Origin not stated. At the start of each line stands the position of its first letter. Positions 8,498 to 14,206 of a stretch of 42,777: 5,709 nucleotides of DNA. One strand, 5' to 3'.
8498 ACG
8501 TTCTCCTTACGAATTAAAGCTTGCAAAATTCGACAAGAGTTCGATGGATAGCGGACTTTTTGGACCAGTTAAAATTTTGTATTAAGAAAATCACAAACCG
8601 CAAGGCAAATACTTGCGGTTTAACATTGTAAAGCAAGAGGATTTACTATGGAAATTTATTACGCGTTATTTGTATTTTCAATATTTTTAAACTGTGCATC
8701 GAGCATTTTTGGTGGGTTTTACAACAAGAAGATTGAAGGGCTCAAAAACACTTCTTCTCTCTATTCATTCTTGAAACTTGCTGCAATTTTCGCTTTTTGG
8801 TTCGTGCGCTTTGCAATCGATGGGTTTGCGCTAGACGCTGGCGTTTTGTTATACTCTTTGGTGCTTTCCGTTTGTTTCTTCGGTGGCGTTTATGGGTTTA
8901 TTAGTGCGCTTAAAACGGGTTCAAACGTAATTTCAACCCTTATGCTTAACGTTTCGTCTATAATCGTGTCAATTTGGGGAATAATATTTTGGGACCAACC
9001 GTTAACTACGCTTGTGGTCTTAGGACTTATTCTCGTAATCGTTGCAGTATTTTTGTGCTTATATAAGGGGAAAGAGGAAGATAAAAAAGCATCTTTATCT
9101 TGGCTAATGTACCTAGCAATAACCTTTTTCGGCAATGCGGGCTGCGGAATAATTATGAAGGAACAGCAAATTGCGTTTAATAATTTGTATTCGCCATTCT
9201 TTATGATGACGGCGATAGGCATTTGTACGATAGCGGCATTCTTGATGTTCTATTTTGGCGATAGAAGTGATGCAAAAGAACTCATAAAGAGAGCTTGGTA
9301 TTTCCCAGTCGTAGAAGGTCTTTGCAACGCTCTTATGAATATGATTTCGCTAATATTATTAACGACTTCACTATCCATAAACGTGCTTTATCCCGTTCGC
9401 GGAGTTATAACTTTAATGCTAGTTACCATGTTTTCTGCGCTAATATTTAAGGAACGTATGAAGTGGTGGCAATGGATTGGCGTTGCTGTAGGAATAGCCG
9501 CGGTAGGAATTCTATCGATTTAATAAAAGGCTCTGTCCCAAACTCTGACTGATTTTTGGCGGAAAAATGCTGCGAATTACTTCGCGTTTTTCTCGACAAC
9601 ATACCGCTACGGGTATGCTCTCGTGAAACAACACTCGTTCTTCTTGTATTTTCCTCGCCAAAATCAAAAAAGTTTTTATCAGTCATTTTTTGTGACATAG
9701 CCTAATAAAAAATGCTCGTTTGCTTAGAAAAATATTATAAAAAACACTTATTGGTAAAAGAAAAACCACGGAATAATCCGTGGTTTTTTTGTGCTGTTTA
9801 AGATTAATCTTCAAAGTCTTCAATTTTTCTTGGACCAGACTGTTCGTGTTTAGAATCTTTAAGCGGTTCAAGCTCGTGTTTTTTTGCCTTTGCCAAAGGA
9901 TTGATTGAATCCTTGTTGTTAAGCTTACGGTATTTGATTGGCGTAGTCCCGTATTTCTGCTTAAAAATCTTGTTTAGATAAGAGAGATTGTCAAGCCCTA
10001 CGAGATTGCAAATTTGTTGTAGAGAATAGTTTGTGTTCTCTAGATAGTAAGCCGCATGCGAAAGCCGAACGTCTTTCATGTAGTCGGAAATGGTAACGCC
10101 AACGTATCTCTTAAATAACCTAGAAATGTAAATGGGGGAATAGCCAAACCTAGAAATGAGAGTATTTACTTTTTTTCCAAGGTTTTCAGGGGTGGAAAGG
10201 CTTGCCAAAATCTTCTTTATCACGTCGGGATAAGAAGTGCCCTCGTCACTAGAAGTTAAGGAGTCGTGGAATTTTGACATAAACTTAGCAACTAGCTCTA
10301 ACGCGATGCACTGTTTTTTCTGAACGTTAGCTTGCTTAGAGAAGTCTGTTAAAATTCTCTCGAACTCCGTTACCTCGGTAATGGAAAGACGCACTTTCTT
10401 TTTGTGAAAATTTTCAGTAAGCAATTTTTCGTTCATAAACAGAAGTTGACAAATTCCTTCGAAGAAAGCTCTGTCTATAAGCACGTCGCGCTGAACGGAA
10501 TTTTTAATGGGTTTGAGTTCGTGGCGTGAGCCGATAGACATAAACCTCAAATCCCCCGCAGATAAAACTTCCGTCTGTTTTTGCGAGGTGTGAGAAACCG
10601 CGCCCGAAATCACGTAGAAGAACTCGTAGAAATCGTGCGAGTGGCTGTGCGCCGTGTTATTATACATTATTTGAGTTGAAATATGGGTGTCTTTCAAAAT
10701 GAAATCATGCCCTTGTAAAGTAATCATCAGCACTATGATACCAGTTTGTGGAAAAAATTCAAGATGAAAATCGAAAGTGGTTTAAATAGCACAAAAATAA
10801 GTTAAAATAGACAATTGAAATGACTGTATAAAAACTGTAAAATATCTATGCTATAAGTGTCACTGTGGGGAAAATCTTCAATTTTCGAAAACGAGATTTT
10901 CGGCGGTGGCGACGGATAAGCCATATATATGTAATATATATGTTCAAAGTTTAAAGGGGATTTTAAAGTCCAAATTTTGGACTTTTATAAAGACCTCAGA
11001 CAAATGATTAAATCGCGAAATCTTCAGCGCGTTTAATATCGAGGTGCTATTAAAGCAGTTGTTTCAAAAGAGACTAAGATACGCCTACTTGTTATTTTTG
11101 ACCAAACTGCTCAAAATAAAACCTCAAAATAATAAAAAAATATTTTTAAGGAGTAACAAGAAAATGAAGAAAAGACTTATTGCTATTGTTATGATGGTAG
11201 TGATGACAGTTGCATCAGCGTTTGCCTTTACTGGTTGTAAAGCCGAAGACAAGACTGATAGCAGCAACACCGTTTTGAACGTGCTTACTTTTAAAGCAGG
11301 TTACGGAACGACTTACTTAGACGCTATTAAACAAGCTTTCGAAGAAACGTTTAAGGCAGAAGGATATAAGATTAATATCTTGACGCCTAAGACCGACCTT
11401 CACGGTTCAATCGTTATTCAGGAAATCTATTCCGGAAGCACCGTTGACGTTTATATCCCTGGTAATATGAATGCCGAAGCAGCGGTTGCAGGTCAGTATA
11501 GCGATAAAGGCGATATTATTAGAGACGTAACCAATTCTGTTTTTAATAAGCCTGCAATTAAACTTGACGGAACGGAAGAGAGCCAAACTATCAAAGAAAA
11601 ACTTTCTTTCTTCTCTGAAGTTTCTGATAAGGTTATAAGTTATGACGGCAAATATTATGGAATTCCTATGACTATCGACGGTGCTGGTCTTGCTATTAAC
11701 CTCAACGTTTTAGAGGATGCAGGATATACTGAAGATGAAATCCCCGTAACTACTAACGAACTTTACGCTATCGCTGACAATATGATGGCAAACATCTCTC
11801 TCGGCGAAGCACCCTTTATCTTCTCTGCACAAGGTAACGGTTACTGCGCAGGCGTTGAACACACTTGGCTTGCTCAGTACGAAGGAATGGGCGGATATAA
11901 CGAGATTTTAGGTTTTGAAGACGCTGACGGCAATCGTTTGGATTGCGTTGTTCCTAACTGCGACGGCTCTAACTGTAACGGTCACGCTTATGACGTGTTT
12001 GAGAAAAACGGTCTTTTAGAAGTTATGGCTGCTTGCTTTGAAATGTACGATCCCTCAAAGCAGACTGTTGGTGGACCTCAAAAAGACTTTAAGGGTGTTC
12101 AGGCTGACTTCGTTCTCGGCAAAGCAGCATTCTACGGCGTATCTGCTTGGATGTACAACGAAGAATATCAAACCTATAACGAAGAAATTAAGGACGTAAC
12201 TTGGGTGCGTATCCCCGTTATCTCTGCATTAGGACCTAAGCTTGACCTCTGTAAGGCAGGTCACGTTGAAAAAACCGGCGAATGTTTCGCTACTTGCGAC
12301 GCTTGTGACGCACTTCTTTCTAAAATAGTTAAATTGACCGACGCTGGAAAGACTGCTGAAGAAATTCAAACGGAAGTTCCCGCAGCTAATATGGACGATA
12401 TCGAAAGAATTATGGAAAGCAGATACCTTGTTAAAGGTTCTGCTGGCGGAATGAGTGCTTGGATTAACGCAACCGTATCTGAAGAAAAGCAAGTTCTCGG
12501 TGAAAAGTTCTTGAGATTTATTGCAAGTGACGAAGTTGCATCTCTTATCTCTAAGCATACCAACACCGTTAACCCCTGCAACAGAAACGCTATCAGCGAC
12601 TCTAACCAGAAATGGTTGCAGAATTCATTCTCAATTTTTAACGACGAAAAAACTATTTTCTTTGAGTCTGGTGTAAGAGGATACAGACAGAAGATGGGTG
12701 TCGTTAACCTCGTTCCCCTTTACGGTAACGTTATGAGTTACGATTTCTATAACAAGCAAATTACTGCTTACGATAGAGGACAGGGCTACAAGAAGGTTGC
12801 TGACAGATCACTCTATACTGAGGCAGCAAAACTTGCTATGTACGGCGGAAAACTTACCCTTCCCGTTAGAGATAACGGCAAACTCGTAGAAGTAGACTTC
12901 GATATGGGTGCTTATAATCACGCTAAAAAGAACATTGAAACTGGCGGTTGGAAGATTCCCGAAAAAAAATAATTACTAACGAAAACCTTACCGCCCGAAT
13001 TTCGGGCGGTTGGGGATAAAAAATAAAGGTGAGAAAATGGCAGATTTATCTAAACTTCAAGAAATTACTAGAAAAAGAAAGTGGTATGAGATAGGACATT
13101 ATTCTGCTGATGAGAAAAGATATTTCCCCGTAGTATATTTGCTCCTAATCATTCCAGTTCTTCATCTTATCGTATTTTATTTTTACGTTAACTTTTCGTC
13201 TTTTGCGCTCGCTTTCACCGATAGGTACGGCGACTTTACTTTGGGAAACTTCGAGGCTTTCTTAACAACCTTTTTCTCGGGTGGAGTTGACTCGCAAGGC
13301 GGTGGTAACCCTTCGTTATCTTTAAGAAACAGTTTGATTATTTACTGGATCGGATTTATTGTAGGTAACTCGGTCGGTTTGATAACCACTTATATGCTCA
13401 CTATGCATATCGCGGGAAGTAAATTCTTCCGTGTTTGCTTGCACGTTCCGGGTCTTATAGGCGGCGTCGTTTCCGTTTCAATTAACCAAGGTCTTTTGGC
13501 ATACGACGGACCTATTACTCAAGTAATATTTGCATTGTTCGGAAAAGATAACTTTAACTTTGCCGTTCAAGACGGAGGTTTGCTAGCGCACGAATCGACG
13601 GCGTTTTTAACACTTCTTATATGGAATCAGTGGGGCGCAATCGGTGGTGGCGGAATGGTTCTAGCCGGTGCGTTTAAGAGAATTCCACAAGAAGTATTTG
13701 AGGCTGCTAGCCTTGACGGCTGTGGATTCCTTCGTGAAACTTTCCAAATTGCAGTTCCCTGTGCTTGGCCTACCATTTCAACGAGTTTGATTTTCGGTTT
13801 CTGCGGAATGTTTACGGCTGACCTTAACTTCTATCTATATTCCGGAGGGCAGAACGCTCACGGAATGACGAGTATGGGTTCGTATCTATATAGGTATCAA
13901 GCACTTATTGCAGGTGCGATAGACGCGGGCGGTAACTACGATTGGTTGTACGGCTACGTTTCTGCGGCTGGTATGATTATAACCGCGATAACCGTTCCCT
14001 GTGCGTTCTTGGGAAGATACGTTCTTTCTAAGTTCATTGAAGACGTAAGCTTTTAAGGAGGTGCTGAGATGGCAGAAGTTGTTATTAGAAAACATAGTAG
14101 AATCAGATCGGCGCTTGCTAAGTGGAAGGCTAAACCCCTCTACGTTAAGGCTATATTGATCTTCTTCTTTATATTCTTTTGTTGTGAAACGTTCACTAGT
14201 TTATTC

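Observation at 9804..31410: Accessory locus: AraC, ATPase-less ABC importer, two giant repeat-modular surface proteins and three paralogues of an unrecognised enzyme-like family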

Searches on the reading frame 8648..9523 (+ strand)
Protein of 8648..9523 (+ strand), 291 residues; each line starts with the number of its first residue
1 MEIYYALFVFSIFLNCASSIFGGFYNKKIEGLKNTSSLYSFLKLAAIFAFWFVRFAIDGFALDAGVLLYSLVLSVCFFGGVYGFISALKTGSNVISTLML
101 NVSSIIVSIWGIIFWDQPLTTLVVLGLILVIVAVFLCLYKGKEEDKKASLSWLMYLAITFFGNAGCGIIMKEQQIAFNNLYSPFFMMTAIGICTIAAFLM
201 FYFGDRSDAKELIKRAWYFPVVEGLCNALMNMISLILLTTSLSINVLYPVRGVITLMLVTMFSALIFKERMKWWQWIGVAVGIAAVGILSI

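Call 15: search_protein_families(library=pfam, proteins=[window:8648-9523:+], max_evalue=0.001)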
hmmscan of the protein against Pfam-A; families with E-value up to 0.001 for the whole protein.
window:8648-9523:+ (291 aa): 1 family
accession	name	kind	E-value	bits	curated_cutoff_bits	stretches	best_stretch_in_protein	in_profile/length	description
PF00892.27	EamA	-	9.4e-09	36.1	28.2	1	167-290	15-134/135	EamA-like transporter family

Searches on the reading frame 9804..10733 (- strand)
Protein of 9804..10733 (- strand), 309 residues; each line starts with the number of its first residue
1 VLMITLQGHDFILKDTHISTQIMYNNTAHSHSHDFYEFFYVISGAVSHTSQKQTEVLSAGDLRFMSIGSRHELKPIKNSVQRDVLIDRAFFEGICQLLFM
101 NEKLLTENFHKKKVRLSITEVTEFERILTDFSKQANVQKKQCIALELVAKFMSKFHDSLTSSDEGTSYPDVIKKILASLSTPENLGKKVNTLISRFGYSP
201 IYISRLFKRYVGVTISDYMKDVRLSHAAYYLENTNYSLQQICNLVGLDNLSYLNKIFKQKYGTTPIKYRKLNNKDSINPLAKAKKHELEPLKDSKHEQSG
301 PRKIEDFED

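Call 3: search_protein_families(library=pfam, proteins=[window:9804-10733:-], max_evalue=0.01)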
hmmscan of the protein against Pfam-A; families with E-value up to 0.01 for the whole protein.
window:9804-10733:- (309 aa): 4 families
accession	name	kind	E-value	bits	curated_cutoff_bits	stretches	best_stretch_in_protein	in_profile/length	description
PF12833.13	HTH_18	-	3.9e-19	69.1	33.6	1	194-270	3-79/80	Helix-turn-helix domain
PF00165.29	HTH_AraC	-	2.2e-16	60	26.6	2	232-270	2-42/42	Bacterial regulatory helix-turn-helix proteins, AraC family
PF02311.25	AraC_binding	-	2.4e-07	31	21.1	1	30-93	18-83/135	AraC-like ligand binding domain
PF07883.17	Cupin_2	-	2.5e-06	27.5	27.2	1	28-73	13-56/70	Cupin domain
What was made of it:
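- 9804..10733 (-): AraC-family regulator with a cupin sensor domain, divergent from the operon. Pfam HTH_18 3.9e-19, HTH_AraC, AraC_binding, Cupin_2 (call 3).
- Checked: AraC, 9804-10733 (-): HTH_18, HTH_AraC and the AraC_binding cupin (call 3).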

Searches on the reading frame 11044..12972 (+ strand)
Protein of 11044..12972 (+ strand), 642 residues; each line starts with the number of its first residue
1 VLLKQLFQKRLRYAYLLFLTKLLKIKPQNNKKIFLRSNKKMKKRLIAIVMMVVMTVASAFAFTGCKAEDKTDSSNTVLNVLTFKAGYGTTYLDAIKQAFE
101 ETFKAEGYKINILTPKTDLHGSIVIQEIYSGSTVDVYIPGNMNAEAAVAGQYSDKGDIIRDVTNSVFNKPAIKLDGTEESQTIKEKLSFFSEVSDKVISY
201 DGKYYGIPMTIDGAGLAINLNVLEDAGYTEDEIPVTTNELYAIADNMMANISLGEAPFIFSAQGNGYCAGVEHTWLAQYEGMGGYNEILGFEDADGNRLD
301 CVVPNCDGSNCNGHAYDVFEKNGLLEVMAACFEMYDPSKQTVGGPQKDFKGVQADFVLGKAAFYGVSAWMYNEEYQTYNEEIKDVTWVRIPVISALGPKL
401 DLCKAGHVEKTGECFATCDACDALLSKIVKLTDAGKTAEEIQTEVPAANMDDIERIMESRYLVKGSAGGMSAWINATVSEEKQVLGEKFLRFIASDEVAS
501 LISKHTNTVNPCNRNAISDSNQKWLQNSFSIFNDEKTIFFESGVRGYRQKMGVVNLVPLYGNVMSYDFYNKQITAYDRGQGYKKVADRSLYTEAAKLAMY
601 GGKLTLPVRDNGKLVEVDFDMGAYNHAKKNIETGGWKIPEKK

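Call 3: search_protein_families(library=pfam, proteins=[window:11044-12972:+], max_evalue=0.01)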
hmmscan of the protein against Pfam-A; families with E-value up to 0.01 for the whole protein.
window:11044-12972:+ (642 aa): 2 families
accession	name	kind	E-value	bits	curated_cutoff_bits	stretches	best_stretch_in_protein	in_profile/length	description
PF13416.11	SBP_bac_8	-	3.3e-07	30.8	27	1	167-373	70-199/279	Bacterial extracellular solute-binding protein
PF01547.30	SBP_bac_1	-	0.0012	19.4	26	0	94-250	9-144/307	Bacterial extracellular solute-binding protein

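Call 6: search_protein_families(library=ncbifam, proteins=[window:11044-12972:+], max_evalue=0.1)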
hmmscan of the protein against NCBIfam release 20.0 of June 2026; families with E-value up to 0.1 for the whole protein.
window:11044-12972:+ (642 aa): 3 families
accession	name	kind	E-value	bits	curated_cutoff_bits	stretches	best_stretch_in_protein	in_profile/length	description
TIGR03850.1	bind_CPR_0540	equivalog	1.8e-20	73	299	2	43-293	1-232/437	carbohydrate ABC transporter substrate-binding protein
TIGR03851.1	chitin_NgcE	equivalog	9e-07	28.2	399.65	2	317-382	238-303/450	N-acetylglucosamine/diacetylchitobiose ABC transporter substrate-binding protein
TIGR01528.1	NMN_trans_PnuC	equivalog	0.027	14.4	42.45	0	17-81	64-127/187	nicotinamide riboside transporter PnuC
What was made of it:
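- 11164..12972 (+): 602-aa lipoprotein solute-binding protein of a CUT1/LplA-like oligosaccharide ABC importer. SBP_bac_8 3.3e-7; TIGR03850 1.8e-20 (calls 3, 6).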

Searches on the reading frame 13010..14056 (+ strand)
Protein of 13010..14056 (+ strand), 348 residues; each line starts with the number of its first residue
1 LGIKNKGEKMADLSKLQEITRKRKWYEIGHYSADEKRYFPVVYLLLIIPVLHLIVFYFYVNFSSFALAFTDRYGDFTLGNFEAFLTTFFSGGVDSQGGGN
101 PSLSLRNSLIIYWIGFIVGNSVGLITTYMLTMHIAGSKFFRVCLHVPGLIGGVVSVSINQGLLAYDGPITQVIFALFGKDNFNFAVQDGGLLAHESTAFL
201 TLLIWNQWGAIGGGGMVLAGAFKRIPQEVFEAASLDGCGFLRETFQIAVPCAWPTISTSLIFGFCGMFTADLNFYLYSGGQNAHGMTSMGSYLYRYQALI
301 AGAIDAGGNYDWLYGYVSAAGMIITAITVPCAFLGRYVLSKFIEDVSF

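Call 3: search_protein_families(library=pfam, proteins=[window:13010-14056:+], max_evalue=0.01)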
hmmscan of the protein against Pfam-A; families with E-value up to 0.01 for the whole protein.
window:13010-14056:+ (348 aa): 0 families

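Call 6: search_protein_families(library=ncbifam, proteins=[window:13010-14056:+], max_evalue=0.1)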
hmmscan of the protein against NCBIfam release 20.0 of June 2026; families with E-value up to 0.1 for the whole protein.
window:13010-14056:+ (348 aa): 6 families
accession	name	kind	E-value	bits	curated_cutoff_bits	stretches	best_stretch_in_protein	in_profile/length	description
NF008232.0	PRK10999.1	equivalog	1.7e-07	30.4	392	1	117-287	299-464/520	maltose ABC transporter permease MalF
NF040931.1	ABC_arch_GlcT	equivalog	9.9e-05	22.1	360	1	103-296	53-240/278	glucose ABC transporter permease GlcT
NF007852.0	PRK10561.1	equivalog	0.00024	21.1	335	1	117-255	84-214/295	sn-glycerol-3-phosphate ABC transporter permease UgpA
TIGR01581.1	Mo_ABC_porter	hypoth_equivalog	0.02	14.4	210.3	1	217-267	121-174/225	ABC transporter permease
NF011624.0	PRK15050.1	equivalog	0.029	13.5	247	0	220-261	182-223/297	2-aminoethylphosphonate ABC transporter permease subunit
NF008210.0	PRK10973.1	equivalog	0.039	13.6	297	0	220-276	164-216/281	sn-glycerol-3-phosphate ABC transporter permease UgpE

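Call 72: search_protein_families(library=pfam, proteins=[window:13037-14056:+], max_evalue=1)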
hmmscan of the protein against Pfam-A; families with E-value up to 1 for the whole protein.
window:13037-14056:+ (339 aa): 1 family
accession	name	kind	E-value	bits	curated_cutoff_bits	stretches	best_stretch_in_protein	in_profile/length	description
PF00528.27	BPD_transp_1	-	8.6e-05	22.8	26.4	1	189-329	52-178/184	Binding-protein-dependent transport system inner membrane component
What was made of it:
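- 13037..14056 (+): ABC permease 1 (MalF/LplB-like), 339 aa. BPD_transp_1 8.6e-5 (call 72); MalF model 1.7e-7 (call 6).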
